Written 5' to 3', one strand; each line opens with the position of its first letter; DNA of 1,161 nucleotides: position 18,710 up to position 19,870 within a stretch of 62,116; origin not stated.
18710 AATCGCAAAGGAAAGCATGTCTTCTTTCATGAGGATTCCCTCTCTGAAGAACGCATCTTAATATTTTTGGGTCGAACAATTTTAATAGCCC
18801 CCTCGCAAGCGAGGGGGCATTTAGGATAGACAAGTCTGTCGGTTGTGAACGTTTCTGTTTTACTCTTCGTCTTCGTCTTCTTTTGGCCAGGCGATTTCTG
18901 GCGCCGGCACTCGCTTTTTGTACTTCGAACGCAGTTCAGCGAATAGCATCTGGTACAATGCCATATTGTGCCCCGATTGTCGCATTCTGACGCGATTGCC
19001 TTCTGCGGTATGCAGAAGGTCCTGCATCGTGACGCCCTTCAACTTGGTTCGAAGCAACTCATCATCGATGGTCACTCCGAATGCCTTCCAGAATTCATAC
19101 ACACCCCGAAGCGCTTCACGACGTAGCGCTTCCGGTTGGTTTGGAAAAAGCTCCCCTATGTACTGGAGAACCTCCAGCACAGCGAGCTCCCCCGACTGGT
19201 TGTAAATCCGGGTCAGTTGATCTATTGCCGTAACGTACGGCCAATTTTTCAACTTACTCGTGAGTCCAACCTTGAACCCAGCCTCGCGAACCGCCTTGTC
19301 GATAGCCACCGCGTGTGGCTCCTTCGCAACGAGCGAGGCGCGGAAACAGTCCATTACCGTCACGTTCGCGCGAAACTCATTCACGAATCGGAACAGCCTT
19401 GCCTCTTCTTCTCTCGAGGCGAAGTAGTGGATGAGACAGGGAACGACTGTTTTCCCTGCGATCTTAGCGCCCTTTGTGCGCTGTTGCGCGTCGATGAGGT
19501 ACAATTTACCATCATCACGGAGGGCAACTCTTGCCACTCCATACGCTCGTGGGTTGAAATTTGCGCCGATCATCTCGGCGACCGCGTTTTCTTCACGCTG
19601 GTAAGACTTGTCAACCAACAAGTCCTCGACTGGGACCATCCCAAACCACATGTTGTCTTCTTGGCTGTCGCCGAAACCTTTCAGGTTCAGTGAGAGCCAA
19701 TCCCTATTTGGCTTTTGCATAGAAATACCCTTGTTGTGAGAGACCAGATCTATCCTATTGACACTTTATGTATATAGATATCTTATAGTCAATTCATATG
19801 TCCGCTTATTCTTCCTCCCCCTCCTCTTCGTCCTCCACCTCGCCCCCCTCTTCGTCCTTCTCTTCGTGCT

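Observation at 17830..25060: AT-rich island of about 7 kb built from paired unknown genes, a ParB-fold DGQQR-type protein, tRNA-His and two tRNA-like RNAs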

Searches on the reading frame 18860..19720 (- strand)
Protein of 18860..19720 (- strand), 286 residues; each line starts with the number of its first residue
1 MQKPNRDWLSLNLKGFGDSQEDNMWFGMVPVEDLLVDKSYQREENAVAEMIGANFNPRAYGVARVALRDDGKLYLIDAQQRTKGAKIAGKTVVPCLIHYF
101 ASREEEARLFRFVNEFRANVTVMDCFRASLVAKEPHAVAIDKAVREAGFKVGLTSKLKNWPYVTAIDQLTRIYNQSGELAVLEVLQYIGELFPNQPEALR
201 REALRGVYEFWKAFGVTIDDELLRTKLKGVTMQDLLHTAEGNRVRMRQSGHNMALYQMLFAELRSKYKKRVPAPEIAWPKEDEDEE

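Call 6: search_protein_families(library=pfam, proteins=[window:18860-19720:-], max_evalue=0.1)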
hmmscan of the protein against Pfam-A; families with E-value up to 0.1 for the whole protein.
window:18860-19720:- (286 aa): 1 family
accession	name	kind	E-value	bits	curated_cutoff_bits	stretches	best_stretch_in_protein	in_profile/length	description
PF20188.4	DUF6551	-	2.2e-18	67.1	26.8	1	39-260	5-227/242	Family of unknown function (DUF6551)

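Call 7: search_protein_families(library=phrogs, proteins=[window:18860-19720:-], max_evalue=0.1)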
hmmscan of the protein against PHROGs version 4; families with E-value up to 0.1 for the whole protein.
window:18860-19720:- (286 aa): 3 families
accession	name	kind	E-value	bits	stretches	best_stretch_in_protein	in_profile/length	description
phrog_1033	-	DNA, RNA and nucleotide metabolism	4.3e-10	40.9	1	27-135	34-156/334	ParB-like partition protein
phrog_17442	-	unknown function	3.1e-08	34.5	1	27-118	77-167/185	-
phrog_2558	-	unknown function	3.9e-06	27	1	27-171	46-206/342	-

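Call 12: search_protein_families(library=padloc, proteins=[window:18860-19720:-], max_evalue=0.1)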
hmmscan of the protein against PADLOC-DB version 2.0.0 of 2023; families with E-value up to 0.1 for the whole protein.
window:18860-19720:- (286 aa): 0 families

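Call 13: search_protein_families(library=ncbifam, proteins=[window:18860-19720:-], max_evalue=0.1)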
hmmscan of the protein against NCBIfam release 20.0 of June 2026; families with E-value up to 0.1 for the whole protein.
window:18860-19720:- (286 aa): 1 family
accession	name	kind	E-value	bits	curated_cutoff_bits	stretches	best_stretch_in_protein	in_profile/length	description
TIGR03187.1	DGQHR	domain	0.05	13.3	58.85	0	59-117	86-149/276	DGQHR domain-containing protein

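Call 53: search_solved_structures(query=window:18860-19720:-, max_evalue=1)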
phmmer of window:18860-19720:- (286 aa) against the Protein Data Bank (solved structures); distinct sequences matched with E-value up to 1: 3.
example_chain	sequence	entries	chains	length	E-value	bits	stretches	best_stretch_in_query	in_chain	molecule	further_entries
3a1n_A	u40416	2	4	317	0.71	12.3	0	237-281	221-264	NDP-sugar epimerase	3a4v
3a9w_A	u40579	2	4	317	0.74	12.2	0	237-281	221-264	NDP-sugar epimerase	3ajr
4xiz_A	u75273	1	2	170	0.89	12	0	161-212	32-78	Protein UPS1, mitochondrial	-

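Call 59: find_related_loci(query=window:18860-19720:-, collection=viral_contigs, flank=10000)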
Query window:18860-19720:- (286 aa) in viral_contigs; peptide patterns used: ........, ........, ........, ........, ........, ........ (x = any residue, [..] = any of these).
3 stretches matched a pattern, but none encodes a relative of the query by tblastn (E <= 1e-3).

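Call 70: search_dna_similar(query=window:18860-19720:-, collection=phages, mode=protein, max_evalue=0.001, max_rows=25)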
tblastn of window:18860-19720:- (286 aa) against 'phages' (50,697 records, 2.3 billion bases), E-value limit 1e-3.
Records with a match: 38; places in all: 38; records where one place covers at least 80% of the query: 12.
Best place of each record, by identity: <60% 38.
By first word of the organism name: Staphylococcus 11; Mycobacterium 10; Blautia 3; Microcystis 2; Paracoccus 2; Ochrobactrum 2; Faecalimonas 2; Coprococcus 2; Oscillospirales 1; Gordonia 1; and 2 more.
By host as written in the record: Staphylococcus aureus 4; - 3; Blautia sp. 3; Mycobacterium abscessus GD40 2; Staphylococcus saprophyticus 2; Paracoccus sp. HS3 2; Staphylococcus hominis 2; Ochrobactrum intermedium 2; and 16 more.
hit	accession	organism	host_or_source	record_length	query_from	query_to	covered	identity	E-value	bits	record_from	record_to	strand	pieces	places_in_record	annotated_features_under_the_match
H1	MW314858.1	Mycobacterium phage phiGD20-1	Mycobacterium abscessus GD35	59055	17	280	92%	25.8%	3e-13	76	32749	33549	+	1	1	45: ParB-like nuclease domain protein | 44: helix-turn-helix DNA binding domain protein | 46: hypothetical protein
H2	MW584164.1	Mycobacterium phage prophiGD57-2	Mycobacterium abscessus GD57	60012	17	280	92%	25.8%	3e-13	76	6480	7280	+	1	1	14: ParB-like nuclease domain protein | 13: ParB-like nuclease domain protein | 15: hypothetical protein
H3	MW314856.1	Mycobacterium phage phiGD22-1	Mycobacterium abscessus GD40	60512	17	280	92%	25.8%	3e-13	76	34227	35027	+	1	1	47: ParB-like nuclease domain protein | 46: helix-turn-helix DNA binding domain protein | 48: hypothetical protein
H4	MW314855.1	Mycobacterium phage phiGD23-1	Mycobacterium abscessus GD40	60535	17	280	92%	25.8%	3e-13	76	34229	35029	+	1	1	47: ParB-like nuclease domain protein | 46: helix-turn-helix DNA binding domain protein | 48: hypothetical protein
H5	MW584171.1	Mycobacterium phage prophiGD22-1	Mycobacterium abscessus GD22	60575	17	280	92%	25.8%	3e-13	76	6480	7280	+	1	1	14: ParB-like nuclease domain protein | 13: ParB-like nuclease domain protein | 15: hypothetical protein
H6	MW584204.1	Mycobacterium phage prophiGD21-2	Mycobacterium abscessus GD21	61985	17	280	92%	25.8%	3e-13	76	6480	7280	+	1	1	14: ParB-like nuclease protein | 13: ParB-like nuclease protein | 15: hypothetical protein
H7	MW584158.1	Mycobacterium phage prophiGD20-1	Mycobacterium abscessus GD20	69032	17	280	92%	25.8%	3e-13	76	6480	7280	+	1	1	13: ParB-like nuclease protein | 12: ParB-like nuclease protein | 14: hypothetical protein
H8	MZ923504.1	Microcystis phage MinS1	Microcystis aeruginosa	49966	29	273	86%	27.3%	3e-10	66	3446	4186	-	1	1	Lsr2 family protein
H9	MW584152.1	Mycobacterium phage prophiGD11-1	Mycobacterium abscessus GD11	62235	26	272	86%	26.8%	8e-12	71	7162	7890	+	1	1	15: ParB-like nuclease domain protein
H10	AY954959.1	Staphylococcus phage EW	-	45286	31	236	72%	29.2%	8e-14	77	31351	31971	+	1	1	ORF017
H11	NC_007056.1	Staphylococcus phage EW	Staphylococcus aureus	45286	31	236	72%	29.2%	8e-14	77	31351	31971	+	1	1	ParB-like partition protein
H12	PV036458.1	Oscillospirales phage IMGVR 15609780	Oscillospirales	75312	3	274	95%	22.1%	1e-4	49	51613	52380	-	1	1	hypothetical protein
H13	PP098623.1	Staphylococcus phage 7094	Staphylococcus aureus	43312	24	236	74%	27.4%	1e-14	79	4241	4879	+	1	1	hypothetical protein | chromosome-partitioning protein ParB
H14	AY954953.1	Staphylococcus phage 85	-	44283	24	236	74%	27.4%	1e-14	79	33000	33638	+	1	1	ORF016 | ORF051 | ORF013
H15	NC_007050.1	Staphylococcus phage 85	Staphylococcus aureus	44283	24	236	74%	27.4%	1e-14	79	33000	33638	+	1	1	ParB-like partition protein | ParB-like partition nuclease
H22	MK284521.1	Gordonia phage Kiko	Gordonia terrae 3612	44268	29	240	74%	26.5%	1e-11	71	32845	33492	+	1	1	43: hypothetical protein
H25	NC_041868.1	Paracoccus phage Shpa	Paracoccus sp. HS3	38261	24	195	60%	31.1%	2e-9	64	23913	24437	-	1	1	ParB-like partition protein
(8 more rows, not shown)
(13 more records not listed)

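Call 71: search_dna_similar(query=window:18860-19720:-, collection=plasmids, mode=protein, max_evalue=0.001, max_rows=15)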
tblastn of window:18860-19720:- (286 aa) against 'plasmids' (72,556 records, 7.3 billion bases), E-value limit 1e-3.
Records with a match: 7; places in all: 7; records where one place covers at least 80% of the query: 0.
Best place of each record, by identity: <60% 7.
By first word of the organism name: Streptomyces 3; Mycobacterium 2; Microvirga 1; Brucella 1.
By predicted mobility (MOB-suite, as given by PLSDB): non-mobilizable 6; mobilizable 1.
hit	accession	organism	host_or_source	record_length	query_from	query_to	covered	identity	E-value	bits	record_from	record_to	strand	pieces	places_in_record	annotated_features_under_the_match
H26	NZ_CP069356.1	Microvirga sp. VF16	Vachellia farnesiana,Cell culture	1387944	5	218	75%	26.4%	5e-11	70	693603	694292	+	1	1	none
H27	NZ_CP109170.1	Streptomyces sp. NBC_01724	-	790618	26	224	70%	28.4%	5e-7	58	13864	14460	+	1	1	DUF6551 family protein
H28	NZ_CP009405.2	Mycobacterium avium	sputum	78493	23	223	70%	25.6%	5e-6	55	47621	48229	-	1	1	DUF6551 family protein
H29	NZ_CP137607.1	Brucella pseudintermedia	Zophobas morio,animal,homogenized ...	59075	29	207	63%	28.7%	3e-10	68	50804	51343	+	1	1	ParB/RepB/Spo0J family partition protein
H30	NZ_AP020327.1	Mycobacterium avium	-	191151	29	215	65%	25.9%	6e-4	49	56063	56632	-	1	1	DUF6551 family protein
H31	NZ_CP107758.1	Streptomyces sp. NBC_00597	-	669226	41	172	46%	33.8%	4e-7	58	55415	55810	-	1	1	DUF6551 family protein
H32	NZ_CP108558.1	Streptomyces sp. NBC_01205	-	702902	41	172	46%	33.8%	4e-7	58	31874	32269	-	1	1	DUF6551 family protein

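Call 72: get_annotated_region(hit=H15, flank=4000)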
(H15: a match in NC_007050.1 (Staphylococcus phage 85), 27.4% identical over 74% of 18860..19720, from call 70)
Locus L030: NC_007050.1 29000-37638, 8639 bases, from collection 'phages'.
description: Staphylococcus phage 85, complete genome.
organism: Staphylococcus phage 85 (NCBI taxid 2908111)
taxonomy: Viruses; Duplodnaviria; Heunggongvirae; Uroviricota; Caudoviricetes; Azeredovirinae; Dubowvirus; Dubowvirus dv85
host: Staphylococcus aureus; source: -; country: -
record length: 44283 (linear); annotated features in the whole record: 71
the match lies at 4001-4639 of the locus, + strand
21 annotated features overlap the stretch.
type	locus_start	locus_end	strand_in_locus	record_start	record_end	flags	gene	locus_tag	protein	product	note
CDS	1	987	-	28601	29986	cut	-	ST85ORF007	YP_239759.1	integrase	-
CDS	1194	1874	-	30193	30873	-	-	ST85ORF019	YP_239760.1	antitoxin mazE-like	-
CDS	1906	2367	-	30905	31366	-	-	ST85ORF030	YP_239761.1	metallo-protease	-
CDS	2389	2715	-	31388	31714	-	-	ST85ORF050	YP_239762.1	transcriptional regulator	-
CDS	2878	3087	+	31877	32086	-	-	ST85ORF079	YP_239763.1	transcriptional repressor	-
CDS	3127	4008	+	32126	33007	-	-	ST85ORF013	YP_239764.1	ParB-like partition nuclease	-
CDS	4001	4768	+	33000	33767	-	-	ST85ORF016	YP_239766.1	ParB-like partition protein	-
CDS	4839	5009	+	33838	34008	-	-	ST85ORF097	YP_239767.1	ORF097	-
CDS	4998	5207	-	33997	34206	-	-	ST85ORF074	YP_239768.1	ORF074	-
CDS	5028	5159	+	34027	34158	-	-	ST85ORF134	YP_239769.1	ORF134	-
CDS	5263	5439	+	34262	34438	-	-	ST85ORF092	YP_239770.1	ORF092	-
CDS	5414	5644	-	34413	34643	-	-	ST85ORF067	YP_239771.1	ORF067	-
CDS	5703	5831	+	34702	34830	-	-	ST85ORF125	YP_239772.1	ORF125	-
CDS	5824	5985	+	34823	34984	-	-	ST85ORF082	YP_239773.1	DUF1270 family protein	-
CDS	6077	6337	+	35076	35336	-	-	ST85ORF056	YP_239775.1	DUF1108 family protein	-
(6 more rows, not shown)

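Call 73: get_annotated_region(hit=H1, flank=4000)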
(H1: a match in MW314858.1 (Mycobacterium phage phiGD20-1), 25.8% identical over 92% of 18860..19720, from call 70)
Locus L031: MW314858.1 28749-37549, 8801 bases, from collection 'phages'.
description: Mycobacterium phage phiGD20-1, complete genome.
organism: Mycobacterium phage phiGD20-1 (NCBI taxid 2794951)
taxonomy: Viruses; Duplodnaviria; Heunggongvirae; Uroviricota; Caudoviricetes
host: Mycobacterium abscessus GD35; source: -; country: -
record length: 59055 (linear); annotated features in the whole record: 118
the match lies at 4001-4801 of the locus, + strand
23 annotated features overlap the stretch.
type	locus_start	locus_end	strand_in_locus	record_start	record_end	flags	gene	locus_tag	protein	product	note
CDS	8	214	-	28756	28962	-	37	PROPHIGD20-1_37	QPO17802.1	helix-turn-helix DNA binding domain protein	-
CDS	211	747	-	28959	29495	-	38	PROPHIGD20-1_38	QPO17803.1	peptidase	-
CDS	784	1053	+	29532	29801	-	39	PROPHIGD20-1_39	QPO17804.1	helix-turn-helix DNA binding domain protein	-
CDS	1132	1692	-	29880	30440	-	40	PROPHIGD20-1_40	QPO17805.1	membrane protein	-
CDS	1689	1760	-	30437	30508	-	41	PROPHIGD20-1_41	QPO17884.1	hypothetical protein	-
CDS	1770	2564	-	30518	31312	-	42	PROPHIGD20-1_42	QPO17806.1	immunity repressor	-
CDS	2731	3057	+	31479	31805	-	43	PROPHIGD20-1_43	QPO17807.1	helix-turn-helix DNA binding domain protein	-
CDS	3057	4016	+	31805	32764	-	44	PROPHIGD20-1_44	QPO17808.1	helix-turn-helix DNA binding domain protein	-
CDS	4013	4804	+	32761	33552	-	45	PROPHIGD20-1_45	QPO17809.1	ParB-like nuclease domain protein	-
CDS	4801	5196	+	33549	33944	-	46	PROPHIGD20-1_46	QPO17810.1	hypothetical protein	-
CDS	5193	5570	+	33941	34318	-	47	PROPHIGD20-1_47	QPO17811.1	hypothetical protein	-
CDS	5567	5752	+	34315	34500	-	48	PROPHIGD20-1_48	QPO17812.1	excise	-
CDS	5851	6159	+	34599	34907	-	49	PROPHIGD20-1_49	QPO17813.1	hypothetical protein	-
CDS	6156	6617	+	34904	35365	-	50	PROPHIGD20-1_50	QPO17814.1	hypothetical protein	-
CDS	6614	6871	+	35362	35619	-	51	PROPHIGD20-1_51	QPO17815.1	hypothetical protein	-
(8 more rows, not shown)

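Call 76: search_protein_families(library=pfam, proteins=[L030:3127-4008:+, L030:4001-4768:+, L031:3057-4016:+, L031:4013-4804:+], max_evalue=0.01)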
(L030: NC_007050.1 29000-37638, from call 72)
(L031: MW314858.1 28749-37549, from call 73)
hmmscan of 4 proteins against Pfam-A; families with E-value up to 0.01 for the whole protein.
L030:3127-4008:+ (293 aa): 1 family
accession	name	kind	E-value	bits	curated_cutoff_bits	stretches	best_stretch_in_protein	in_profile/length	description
PF02195.25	ParB_N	-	5.1e-08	33.3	26.3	1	15-84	21-93/95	ParB N-terminal domain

L030:4001-4768:+ (255 aa): 3 families
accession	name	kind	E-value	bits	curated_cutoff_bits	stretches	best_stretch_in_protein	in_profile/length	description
PF20188.4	DUF6551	-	1.6e-18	67.5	26.8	1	16-244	5-235/242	Family of unknown function (DUF6551)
PF03235.19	GmrSD_N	-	0.00023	21.8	33.2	1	38-157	43-154/199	GmrSD restriction endonuclease, N-terminal domain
PF08857.17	ParBc_2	-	0.0047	17.5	23.6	1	31-89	36-92/158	Putative ParB-like nuclease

L031:3057-4016:+ (319 aa): 1 family
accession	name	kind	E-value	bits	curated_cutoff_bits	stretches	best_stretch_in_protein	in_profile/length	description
PF02195.25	ParB_N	-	7.6e-05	23.1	26.3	1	29-93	16-83/95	ParB N-terminal domain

L031:4013-4804:+ (263 aa): 1 family
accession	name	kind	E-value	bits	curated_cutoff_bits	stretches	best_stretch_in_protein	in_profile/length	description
PF20188.4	DUF6551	-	4.2e-15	56.4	26.8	1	19-226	5-210/242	Family of unknown function (DUF6551)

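Call 78: get_annotated_region(hit=H8, flank=3000)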
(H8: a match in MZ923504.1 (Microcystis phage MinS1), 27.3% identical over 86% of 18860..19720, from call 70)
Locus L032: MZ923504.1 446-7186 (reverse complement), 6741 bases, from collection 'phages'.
description: Microcystis phage MinS1, complete genome.
organism: Microcystis phage MinS1 (NCBI taxid 2910156)
taxonomy: Viruses; Duplodnaviria; Heunggongvirae; Uroviricota; Caudoviricetes
host: Microcystis aeruginosa; source: lake water; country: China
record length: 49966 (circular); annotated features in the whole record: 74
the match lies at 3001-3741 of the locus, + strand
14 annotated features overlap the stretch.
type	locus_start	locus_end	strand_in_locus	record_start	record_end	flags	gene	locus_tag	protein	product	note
CDS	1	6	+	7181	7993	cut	-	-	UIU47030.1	3'-5' exonuclease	-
CDS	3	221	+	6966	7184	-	-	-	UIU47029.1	hypothetical protein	-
CDS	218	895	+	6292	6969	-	-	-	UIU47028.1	hypothetical protein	-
CDS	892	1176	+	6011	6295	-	-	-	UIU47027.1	hypothetical protein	-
CDS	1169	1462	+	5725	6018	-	-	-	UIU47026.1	hypothetical protein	-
CDS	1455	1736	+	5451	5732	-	-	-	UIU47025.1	hypothetical protein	-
CDS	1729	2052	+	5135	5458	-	-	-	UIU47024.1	hypothetical protein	-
CDS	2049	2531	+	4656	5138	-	-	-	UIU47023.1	RusA family crossover junction endodeoxyribonuclease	-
CDS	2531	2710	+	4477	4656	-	-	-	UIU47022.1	hypothetical protein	-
CDS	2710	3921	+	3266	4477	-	-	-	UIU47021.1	Lsr2 family protein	-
CDS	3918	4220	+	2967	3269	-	-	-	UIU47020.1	hypothetical protein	-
CDS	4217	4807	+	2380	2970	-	-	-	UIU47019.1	hypothetical protein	-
CDS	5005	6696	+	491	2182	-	-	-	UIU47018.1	AAA family ATPase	-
CDS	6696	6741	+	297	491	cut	-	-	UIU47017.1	hypothetical protein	-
